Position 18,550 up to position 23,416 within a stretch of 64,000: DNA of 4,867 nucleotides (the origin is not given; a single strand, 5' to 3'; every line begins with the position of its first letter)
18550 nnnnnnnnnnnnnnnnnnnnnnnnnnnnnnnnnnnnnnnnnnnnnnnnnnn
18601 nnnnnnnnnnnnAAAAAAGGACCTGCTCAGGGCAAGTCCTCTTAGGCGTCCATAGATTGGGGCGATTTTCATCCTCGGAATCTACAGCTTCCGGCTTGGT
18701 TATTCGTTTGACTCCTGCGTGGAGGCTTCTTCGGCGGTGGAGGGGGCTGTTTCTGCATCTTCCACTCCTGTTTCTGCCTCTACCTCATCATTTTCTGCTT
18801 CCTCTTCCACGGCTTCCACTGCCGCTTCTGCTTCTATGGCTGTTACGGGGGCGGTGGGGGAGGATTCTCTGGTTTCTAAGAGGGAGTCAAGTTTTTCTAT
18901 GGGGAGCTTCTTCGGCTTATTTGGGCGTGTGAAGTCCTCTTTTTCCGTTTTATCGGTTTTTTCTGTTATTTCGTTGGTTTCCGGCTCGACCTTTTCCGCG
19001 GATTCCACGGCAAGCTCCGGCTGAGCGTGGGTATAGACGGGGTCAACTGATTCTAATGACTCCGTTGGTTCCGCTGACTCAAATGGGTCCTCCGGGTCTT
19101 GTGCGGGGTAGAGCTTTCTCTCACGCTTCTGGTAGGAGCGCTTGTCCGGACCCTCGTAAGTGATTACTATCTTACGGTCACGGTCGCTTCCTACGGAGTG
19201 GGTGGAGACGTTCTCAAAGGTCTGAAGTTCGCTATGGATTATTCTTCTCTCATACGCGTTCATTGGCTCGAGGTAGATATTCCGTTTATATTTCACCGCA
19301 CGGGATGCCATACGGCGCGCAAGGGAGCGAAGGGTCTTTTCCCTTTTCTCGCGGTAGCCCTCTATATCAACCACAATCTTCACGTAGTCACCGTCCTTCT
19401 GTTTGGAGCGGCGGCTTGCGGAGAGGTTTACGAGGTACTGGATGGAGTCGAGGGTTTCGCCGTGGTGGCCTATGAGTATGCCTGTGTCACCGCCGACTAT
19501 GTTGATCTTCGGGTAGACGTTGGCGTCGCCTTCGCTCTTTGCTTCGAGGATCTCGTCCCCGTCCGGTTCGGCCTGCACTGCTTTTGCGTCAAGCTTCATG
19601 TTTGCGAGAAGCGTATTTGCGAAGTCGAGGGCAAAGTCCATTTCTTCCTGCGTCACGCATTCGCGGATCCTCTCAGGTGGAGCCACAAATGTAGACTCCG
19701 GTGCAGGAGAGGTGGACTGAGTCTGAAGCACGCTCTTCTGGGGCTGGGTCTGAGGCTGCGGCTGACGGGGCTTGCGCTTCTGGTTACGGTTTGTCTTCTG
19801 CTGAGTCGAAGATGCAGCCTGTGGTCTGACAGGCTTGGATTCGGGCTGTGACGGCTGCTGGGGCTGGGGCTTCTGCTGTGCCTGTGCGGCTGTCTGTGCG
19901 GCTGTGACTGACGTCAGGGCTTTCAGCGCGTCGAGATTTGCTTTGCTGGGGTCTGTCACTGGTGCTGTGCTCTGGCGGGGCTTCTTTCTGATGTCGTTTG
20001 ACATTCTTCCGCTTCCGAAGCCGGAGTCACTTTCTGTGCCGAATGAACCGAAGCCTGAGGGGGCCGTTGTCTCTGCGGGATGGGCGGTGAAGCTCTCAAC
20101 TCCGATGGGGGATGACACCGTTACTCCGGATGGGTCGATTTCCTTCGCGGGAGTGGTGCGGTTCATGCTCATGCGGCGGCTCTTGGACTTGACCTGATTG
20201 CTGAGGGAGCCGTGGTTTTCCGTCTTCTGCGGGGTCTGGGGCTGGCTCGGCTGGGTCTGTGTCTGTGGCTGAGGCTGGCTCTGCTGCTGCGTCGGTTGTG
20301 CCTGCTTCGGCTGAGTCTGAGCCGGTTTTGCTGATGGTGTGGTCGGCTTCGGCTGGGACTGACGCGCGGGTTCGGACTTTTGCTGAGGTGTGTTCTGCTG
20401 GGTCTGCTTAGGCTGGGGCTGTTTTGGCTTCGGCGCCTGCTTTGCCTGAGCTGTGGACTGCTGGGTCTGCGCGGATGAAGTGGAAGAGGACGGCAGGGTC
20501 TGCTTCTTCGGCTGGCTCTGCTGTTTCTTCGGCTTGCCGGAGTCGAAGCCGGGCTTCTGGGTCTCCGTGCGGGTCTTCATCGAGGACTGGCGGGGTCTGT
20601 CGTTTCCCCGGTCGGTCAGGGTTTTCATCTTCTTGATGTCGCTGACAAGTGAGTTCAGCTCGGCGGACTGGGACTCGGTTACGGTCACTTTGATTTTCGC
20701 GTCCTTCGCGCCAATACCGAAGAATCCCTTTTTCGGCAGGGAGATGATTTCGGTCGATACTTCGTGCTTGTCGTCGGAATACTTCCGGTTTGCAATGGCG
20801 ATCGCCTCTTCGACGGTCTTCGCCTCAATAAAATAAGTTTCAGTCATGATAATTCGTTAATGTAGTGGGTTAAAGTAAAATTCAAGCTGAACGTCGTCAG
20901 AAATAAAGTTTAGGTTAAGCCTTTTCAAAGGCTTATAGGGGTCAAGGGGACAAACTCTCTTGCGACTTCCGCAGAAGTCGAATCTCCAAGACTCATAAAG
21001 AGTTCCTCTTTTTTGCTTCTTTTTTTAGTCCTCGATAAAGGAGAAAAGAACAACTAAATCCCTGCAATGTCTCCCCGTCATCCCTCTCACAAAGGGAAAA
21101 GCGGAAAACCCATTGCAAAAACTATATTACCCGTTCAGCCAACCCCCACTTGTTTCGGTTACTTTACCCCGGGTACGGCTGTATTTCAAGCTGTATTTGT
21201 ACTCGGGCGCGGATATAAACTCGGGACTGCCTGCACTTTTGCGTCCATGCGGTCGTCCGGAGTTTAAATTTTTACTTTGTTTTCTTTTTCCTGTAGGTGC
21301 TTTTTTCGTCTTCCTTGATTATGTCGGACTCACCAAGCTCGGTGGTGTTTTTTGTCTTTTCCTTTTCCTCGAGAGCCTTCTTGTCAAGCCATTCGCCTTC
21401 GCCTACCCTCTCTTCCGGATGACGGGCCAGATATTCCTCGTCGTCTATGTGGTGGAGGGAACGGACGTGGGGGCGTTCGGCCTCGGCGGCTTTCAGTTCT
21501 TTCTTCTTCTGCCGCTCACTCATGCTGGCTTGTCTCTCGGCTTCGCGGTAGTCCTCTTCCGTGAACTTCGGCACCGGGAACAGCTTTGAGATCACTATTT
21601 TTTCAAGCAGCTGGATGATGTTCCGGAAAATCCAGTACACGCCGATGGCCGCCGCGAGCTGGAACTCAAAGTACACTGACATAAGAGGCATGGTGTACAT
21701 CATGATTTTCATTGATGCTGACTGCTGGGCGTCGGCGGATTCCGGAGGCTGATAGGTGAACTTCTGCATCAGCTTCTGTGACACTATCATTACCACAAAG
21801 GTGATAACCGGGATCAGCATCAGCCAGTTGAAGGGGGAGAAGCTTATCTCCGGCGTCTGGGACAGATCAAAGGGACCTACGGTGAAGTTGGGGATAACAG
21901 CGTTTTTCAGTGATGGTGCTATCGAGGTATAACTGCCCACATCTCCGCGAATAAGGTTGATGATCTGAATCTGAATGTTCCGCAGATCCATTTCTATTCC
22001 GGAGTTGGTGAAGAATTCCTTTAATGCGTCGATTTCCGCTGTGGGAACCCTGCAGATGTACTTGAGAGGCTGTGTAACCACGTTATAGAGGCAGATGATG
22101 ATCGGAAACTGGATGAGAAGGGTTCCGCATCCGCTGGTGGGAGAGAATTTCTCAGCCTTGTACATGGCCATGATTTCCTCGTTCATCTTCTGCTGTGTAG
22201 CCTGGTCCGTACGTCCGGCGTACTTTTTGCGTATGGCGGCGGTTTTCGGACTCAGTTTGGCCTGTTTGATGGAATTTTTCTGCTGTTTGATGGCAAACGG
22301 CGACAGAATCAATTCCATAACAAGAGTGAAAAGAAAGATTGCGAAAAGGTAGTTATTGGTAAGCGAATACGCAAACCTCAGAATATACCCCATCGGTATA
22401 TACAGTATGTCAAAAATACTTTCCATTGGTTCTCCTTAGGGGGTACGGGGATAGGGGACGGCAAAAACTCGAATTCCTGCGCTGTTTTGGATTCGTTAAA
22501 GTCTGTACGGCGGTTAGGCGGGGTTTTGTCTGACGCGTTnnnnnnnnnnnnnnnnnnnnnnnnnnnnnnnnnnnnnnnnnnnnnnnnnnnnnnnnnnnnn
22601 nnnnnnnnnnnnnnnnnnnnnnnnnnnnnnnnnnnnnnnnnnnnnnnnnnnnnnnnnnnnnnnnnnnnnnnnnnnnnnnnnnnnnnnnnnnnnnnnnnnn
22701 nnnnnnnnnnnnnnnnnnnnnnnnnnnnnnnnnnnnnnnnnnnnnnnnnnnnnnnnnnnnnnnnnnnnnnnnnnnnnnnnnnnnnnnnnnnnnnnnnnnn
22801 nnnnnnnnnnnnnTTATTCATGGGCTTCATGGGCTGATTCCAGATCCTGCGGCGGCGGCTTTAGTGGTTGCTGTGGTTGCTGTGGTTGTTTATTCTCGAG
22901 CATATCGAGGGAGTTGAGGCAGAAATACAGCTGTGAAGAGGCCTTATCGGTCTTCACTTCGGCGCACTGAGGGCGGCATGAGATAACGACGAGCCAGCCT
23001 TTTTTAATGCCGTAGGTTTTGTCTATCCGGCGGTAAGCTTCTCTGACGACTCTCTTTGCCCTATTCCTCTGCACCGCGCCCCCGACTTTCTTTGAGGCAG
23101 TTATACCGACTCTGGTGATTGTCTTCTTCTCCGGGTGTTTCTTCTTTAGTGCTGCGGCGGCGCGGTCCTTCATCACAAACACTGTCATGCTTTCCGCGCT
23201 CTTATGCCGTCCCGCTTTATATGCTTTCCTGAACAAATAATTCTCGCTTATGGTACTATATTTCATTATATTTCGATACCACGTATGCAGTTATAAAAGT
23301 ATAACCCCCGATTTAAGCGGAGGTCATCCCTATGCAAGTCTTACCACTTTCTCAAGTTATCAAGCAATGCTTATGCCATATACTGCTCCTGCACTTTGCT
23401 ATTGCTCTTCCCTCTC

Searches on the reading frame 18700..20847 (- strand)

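Call 53: search_protein_families(library=pfam, proteins=[window:18700-20847:-], max_evalue=0.00001)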
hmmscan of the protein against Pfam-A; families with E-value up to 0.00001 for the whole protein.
window:18700-20847:- (715 aa): 3 families
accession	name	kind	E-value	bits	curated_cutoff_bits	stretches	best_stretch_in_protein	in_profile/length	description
PF01424.28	R3H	-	8.9e-17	61.3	26.8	1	504-563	1-59/60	R3H domain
PF14804.11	Jag_N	-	8.6e-15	55.3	25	1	7-56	1-50/50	Jag N-terminus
PF13083.13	KH_KhpA-B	-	1.4e-10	41.4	32.1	1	439-483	24-68/73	KhpA/KhpB, KH domain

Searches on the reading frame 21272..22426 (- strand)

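Call 53: search_protein_families(library=pfam, proteins=[window:21272-22426:-], max_evalue=0.00001)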
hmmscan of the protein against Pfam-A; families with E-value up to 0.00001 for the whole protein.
window:21272-22426:- (384 aa): 1 family
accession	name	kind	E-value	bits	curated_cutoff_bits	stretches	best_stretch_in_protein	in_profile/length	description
PF02096.25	60KD_IMP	-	1.3e-38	133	35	1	26-280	1-162/163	60Kd inner membrane protein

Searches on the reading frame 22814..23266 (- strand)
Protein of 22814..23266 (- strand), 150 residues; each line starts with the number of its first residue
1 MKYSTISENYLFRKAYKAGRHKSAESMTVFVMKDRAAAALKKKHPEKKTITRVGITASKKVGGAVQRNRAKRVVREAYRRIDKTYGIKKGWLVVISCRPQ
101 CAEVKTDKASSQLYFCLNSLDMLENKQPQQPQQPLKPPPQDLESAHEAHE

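Call 53: search_protein_families(library=pfam, proteins=[window:22814-23266:-], max_evalue=0.00001)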
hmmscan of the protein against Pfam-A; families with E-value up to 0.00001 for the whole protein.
window:22814-23266:- (150 aa): 1 family
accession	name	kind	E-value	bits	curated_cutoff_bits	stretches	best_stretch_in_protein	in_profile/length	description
PF00825.24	Ribonuclease_P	-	2.5e-18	66.5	22.3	1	5-118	6-106/109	Ribonuclease P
